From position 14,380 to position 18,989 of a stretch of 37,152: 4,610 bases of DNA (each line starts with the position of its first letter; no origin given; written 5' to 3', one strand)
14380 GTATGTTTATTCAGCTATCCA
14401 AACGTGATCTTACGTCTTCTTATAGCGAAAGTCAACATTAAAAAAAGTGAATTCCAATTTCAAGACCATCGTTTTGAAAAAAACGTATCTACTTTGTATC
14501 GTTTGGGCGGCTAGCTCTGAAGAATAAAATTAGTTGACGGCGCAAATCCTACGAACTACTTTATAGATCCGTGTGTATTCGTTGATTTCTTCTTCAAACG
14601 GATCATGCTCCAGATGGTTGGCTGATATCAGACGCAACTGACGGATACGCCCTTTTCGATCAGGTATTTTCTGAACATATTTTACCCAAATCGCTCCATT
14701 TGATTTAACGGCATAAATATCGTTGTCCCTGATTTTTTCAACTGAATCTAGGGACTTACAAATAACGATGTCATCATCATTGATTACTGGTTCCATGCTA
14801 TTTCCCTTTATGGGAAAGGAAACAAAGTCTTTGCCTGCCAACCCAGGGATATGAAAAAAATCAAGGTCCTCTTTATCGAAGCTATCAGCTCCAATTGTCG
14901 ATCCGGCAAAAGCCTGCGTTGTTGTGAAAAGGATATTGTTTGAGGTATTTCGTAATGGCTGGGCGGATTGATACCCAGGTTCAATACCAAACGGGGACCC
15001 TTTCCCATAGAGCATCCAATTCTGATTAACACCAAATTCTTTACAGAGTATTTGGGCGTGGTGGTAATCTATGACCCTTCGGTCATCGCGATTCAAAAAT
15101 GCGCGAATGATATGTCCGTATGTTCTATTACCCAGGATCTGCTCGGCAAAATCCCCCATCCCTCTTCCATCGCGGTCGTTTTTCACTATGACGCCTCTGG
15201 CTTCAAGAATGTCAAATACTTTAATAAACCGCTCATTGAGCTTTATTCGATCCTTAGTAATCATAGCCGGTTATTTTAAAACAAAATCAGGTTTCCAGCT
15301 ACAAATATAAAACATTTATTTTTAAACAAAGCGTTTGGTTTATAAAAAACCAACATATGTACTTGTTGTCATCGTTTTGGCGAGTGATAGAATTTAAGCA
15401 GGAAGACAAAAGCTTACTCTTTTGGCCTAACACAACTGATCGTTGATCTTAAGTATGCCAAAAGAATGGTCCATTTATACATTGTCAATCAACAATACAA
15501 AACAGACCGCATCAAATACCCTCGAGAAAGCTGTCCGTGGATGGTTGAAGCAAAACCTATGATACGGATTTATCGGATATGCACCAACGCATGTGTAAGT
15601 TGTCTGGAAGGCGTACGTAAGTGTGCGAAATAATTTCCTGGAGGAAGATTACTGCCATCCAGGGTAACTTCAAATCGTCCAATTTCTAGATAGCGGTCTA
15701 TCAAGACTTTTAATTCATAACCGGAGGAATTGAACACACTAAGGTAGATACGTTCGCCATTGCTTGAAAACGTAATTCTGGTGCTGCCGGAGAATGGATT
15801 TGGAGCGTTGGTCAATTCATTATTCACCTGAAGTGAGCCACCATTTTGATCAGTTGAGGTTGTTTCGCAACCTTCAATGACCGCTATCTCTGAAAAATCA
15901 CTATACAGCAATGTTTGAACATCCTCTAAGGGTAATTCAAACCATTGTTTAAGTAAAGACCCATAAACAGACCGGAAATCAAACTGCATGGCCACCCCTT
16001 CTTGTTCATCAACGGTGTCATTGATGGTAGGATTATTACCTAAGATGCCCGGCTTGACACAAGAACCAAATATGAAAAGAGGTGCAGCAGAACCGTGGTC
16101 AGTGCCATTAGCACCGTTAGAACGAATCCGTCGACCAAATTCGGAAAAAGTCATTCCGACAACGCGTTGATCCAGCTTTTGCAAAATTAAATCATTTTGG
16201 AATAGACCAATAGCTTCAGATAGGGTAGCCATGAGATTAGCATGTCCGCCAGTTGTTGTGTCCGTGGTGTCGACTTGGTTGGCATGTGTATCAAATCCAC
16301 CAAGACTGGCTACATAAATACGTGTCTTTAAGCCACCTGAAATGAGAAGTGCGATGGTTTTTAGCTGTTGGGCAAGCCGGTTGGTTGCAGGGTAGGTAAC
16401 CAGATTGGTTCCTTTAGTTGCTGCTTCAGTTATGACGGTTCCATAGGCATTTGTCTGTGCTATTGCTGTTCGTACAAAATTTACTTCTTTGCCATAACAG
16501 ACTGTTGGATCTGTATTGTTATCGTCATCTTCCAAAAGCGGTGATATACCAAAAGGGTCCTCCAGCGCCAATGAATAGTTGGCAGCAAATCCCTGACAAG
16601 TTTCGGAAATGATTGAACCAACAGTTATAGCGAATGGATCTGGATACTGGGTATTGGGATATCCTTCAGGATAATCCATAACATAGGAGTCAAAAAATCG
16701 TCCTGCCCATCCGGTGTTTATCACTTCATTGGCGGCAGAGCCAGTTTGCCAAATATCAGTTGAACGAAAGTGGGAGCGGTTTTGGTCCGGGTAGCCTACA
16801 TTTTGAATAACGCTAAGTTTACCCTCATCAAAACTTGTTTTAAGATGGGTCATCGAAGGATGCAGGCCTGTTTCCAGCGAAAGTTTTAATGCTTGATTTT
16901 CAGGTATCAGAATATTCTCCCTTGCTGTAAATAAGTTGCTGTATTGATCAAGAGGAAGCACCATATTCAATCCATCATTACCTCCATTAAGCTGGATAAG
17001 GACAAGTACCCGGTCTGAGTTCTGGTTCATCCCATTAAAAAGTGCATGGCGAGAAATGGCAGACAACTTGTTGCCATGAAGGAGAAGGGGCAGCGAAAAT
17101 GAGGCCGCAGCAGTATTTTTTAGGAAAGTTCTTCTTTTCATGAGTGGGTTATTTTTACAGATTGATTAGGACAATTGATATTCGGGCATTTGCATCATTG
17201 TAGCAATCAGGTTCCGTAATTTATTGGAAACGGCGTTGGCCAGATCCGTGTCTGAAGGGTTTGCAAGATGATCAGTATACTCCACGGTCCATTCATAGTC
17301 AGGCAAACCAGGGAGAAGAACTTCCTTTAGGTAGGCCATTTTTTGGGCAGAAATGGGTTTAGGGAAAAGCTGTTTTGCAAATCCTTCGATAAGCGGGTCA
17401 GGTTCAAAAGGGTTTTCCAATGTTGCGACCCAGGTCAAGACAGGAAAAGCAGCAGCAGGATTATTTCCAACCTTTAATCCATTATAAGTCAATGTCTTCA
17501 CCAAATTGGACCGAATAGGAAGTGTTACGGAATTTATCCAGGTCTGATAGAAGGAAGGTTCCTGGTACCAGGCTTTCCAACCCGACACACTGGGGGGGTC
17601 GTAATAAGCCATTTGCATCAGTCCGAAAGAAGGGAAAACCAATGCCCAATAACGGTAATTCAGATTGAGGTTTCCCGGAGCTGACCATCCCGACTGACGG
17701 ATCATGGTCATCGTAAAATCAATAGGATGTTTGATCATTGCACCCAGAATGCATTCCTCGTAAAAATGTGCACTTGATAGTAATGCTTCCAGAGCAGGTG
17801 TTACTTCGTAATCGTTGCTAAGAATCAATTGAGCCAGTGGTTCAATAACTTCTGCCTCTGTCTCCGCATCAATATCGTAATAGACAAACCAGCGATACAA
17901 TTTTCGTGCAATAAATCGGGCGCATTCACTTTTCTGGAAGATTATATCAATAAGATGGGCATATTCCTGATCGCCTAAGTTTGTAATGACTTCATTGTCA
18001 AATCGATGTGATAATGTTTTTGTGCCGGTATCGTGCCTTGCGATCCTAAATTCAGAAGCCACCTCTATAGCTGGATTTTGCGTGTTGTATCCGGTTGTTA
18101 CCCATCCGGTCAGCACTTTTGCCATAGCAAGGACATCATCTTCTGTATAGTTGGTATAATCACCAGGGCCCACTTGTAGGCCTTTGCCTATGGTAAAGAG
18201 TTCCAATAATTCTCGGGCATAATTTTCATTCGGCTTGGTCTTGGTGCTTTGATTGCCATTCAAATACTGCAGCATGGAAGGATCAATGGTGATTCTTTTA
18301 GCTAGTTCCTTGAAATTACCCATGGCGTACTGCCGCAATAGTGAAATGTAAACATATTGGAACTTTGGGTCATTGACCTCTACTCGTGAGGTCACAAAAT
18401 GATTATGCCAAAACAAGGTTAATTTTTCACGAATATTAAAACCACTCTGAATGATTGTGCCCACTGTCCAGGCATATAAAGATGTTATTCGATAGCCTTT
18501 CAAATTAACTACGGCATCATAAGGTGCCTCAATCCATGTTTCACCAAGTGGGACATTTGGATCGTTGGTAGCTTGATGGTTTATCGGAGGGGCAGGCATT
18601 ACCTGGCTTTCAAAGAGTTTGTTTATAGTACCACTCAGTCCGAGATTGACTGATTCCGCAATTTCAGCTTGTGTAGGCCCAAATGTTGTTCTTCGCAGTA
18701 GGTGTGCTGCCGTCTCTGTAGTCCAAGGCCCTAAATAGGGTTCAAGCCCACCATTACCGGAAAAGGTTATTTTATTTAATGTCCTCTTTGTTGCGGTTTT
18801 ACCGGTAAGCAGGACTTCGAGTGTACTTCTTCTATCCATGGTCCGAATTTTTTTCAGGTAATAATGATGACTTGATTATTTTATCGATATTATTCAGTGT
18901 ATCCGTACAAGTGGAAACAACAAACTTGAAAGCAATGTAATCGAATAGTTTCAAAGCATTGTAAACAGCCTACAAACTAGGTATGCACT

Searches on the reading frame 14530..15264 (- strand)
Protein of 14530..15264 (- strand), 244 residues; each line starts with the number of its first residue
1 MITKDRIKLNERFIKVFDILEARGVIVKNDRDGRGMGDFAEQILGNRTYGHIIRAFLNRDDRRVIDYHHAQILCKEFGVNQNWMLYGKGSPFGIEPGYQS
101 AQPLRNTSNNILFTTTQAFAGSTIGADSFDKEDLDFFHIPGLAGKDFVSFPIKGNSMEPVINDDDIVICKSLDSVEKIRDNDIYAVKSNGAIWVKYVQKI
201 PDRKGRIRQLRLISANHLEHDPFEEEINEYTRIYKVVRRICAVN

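Call 12: search_protein_families(library=padloc, proteins=[window:14530-15264:-], max_evalue=0.01)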
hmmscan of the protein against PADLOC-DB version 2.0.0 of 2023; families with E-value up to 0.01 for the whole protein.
window:14530-15264:- (244 aa): 0 families

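Call 21: search_protein_families(library=pfam, proteins=[window:14530-15264:-], max_evalue=0.001)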
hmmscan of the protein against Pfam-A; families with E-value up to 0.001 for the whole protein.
window:14530-15264:- (244 aa): 1 family
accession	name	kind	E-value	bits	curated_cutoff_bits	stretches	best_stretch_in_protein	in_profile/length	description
PF00717.28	Peptidase_S24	-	5.2e-12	45.9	23.3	1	143-224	31-102/116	Peptidase S24-like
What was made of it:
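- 14530..15264 (-): Upstream same-strand gene: a 244-aa Peptidase_S24 (LexA/CI-like) protein, possibly a regulator. Call 21.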

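Call 57: search_solved_structures(query=window:14530-15264:-, max_evalue=1)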
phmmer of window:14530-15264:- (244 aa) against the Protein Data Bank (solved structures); distinct sequences matched with E-value up to 1: 1.
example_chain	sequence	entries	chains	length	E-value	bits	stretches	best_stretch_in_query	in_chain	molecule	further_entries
2fjr_A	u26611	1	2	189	0.37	13.6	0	54-93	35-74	Repressor protein CI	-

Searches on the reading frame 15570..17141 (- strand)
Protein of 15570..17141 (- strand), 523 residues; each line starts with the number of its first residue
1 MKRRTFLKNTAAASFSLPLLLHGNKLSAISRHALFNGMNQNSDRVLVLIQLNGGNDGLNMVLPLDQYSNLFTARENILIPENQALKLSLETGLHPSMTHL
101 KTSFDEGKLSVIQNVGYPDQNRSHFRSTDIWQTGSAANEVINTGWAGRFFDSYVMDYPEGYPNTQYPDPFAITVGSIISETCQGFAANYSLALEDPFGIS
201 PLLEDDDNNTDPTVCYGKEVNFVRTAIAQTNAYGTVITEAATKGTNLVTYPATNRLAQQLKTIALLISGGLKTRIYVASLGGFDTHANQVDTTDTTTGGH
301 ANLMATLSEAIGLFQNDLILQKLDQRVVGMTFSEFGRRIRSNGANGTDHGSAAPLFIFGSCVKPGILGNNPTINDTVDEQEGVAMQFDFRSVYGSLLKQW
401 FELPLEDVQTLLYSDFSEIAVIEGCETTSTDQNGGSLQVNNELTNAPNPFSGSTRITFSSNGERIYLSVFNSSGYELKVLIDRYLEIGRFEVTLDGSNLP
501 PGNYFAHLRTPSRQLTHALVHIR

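Call 21: search_protein_families(library=pfam, proteins=[window:15570-17141:-], max_evalue=0.001)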
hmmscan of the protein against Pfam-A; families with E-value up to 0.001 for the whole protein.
window:15570-17141:- (523 aa): 2 families
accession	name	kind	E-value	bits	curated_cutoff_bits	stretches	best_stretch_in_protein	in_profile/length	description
PF07394.17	DUF1501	-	2.6e-15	56.9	27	1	278-380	249-346/390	Protein of unknown function (DUF1501)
PF18962.6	Por_Secre_tail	-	6.2e-05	23.7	27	1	447-516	3-70/75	Secretion system C-terminal sorting domain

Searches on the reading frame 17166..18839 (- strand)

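Call 21: search_protein_families(library=pfam, proteins=[window:17166-18839:-], max_evalue=0.001)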
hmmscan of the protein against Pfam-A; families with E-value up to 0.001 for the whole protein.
window:17166-18839:- (557 aa): 1 family
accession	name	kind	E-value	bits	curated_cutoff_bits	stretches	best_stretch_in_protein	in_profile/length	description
PF08811.16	DUF1800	-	2.7e-93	313.9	26.1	1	46-556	1-419/419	Protein of unknown function (DUF1800)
